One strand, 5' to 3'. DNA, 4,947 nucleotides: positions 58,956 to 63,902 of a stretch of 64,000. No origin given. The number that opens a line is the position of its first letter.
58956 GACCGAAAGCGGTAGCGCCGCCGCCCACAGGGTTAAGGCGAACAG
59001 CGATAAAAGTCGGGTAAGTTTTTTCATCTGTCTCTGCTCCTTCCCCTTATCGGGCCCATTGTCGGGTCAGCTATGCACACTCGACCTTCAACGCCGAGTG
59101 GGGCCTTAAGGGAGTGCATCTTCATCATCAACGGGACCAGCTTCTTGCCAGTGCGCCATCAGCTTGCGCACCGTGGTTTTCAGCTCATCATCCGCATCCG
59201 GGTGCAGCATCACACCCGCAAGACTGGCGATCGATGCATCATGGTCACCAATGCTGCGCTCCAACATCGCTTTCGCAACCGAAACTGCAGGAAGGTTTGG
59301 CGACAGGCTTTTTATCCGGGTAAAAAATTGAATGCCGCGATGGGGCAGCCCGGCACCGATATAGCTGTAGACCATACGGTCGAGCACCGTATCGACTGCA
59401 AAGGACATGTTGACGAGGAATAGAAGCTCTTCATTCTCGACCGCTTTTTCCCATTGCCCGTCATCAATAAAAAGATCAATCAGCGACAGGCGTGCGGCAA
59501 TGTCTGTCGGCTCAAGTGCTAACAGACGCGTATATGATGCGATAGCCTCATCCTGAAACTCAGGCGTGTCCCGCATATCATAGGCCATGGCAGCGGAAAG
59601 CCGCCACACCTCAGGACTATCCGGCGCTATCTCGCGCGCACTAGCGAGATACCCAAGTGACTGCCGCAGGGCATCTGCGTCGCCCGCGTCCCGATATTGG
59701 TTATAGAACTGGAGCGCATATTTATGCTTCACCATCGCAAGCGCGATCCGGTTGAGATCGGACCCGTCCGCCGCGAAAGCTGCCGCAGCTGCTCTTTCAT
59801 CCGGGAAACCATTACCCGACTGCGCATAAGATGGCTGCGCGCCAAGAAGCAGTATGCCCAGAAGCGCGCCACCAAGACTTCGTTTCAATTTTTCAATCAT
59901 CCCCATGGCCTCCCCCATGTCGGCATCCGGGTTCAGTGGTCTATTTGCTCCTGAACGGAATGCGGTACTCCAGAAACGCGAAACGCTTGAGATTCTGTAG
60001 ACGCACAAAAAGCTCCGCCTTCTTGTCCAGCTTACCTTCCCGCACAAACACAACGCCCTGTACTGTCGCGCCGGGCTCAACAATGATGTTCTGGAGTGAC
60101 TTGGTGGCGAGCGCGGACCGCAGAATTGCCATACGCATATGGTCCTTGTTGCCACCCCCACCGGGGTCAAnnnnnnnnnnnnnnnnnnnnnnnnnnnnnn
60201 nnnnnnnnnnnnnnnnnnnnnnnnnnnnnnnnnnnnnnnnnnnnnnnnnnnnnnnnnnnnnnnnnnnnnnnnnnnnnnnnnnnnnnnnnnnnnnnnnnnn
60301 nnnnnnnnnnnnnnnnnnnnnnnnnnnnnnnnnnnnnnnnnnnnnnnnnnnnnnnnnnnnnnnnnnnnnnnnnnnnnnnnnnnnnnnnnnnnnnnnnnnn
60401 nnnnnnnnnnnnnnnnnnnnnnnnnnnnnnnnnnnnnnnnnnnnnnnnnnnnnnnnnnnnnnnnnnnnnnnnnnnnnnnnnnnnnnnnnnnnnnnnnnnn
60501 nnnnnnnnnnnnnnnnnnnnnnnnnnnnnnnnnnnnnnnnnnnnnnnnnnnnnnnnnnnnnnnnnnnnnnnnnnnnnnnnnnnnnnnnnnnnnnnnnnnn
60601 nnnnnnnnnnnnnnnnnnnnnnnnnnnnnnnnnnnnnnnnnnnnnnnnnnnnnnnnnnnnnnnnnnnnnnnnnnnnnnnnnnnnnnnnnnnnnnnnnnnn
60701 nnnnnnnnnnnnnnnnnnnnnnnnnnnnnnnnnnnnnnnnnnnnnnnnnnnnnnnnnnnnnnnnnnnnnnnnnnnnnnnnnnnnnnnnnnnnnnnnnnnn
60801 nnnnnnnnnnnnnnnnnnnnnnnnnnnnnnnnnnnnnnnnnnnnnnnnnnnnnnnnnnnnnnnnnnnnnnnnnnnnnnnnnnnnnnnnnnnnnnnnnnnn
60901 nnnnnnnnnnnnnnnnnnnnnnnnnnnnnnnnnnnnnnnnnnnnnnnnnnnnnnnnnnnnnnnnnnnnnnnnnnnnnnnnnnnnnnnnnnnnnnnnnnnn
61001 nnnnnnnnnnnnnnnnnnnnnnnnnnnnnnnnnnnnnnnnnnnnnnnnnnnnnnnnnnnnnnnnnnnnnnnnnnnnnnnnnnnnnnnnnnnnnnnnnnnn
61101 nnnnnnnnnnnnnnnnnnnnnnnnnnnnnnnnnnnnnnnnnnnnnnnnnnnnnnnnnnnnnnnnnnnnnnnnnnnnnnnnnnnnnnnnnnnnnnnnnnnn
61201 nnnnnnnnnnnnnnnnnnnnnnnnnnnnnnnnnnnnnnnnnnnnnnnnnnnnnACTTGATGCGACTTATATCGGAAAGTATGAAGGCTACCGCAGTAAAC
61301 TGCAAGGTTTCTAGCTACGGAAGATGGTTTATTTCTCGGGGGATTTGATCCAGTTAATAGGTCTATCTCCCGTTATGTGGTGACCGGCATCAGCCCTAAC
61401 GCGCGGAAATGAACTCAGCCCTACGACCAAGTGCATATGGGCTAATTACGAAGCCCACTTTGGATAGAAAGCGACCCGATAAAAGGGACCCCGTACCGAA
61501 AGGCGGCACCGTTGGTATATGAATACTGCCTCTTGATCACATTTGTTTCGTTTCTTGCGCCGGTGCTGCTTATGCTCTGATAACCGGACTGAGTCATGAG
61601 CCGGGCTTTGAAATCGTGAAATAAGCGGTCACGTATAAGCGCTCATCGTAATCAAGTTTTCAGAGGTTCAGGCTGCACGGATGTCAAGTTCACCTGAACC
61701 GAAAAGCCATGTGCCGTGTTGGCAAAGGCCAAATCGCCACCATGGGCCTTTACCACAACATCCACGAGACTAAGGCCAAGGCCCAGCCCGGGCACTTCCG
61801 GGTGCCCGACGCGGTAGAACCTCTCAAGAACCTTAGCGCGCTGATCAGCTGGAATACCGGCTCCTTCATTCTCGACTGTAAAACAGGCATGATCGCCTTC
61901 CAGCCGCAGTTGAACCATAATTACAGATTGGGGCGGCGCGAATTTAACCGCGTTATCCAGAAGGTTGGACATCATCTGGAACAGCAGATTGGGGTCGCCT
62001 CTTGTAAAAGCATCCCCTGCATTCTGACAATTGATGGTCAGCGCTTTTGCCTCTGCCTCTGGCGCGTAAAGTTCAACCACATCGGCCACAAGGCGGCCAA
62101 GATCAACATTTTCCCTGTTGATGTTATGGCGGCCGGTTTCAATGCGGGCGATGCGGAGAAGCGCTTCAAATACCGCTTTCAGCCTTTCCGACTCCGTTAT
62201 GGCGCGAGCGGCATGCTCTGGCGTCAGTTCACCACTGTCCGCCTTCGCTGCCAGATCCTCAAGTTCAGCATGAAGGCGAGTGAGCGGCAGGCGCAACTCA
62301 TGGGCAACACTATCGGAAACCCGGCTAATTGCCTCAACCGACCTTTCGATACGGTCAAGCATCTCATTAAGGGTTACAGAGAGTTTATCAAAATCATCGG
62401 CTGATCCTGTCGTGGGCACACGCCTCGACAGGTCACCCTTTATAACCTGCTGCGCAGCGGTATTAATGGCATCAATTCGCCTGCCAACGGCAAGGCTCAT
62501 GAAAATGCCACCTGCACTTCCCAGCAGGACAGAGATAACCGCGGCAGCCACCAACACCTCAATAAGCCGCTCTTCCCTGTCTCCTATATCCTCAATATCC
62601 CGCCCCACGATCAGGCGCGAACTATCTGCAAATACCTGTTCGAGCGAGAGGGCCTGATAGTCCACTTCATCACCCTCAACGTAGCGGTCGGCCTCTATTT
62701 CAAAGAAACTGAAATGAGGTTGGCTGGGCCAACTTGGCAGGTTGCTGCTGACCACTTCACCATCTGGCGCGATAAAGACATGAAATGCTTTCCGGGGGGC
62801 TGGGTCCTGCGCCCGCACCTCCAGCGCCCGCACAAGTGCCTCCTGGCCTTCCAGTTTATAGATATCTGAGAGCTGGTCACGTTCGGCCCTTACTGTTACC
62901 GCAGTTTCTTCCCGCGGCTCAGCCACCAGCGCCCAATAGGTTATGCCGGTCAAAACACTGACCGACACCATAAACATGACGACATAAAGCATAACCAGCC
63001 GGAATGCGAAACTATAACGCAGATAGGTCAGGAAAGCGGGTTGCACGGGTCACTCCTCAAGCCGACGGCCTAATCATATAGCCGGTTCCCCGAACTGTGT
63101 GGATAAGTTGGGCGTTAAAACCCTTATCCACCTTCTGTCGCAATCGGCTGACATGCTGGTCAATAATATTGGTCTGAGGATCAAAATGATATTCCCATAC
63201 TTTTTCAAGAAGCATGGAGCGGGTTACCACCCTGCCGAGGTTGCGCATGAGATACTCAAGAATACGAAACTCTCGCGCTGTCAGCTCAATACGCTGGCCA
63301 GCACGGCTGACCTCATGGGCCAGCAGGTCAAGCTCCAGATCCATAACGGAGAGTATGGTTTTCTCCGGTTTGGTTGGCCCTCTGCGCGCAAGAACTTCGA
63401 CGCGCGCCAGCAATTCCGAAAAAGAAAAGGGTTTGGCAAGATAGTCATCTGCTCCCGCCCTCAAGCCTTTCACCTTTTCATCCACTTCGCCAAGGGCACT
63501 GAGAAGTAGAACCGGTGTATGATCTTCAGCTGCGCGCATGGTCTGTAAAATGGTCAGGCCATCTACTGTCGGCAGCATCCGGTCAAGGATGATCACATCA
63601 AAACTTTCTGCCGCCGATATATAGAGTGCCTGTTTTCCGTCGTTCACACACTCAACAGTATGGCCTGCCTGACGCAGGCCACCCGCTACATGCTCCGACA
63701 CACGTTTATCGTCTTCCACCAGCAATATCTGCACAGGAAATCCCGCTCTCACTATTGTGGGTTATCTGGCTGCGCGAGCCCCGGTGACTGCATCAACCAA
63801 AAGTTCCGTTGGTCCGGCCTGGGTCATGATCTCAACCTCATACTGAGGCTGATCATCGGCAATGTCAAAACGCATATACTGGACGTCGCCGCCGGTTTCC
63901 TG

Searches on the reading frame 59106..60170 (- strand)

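Call 16: search_protein_families(library=pfam, proteins=[window:59106-60170:-], max_evalue=0.00001)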
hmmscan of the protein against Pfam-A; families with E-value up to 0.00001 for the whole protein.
window:59106-60170:- (354 aa): 1 family
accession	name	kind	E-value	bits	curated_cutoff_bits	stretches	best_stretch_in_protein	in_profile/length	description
PF14559.12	TPR_19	-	2.6e-07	31.3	25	0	207-244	8-45/68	Tetratricopeptide repeat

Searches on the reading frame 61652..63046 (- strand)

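Call 16: search_protein_families(library=pfam, proteins=[window:61652-63046:-], max_evalue=0.00001)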
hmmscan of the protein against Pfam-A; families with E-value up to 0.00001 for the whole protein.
window:61652-63046:- (464 aa): 3 families
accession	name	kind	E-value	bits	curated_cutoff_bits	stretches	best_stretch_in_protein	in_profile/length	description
PF02518.31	HATPase_c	-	1e-21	77.8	26.4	1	350-453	1-106/111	Histidine kinase-, DNA gyrase B-, and HSP90-like ATPase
PF00672.30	HAMP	-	7.1e-08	33.1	25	1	183-234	2-52/53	HAMP domain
PF00512.31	HisKA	-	4.7e-07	30.2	26.9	1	242-305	4-66/66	His Kinase A (phospho-acceptor) domain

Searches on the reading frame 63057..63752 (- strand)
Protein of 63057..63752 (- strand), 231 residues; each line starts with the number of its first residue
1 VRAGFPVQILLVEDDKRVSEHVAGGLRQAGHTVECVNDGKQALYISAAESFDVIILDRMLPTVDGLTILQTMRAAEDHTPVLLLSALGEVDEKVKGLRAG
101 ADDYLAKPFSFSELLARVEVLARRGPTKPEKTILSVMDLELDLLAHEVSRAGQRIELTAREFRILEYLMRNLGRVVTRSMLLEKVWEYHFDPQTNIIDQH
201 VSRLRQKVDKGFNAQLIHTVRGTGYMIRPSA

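Call 16: search_protein_families(library=pfam, proteins=[window:63057-63752:-], max_evalue=0.00001)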
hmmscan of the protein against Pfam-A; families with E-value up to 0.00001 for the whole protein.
window:63057-63752:- (231 aa): 2 families
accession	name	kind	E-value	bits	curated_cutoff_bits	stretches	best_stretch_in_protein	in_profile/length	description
PF00486.34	Trans_reg_C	-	4.9e-29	100.7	26.2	1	152-226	1-76/77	Transcriptional regulatory protein, C terminal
PF00072.30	Response_reg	-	9.9e-27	93.8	30.2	1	9-119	1-111/111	Response regulator receiver domain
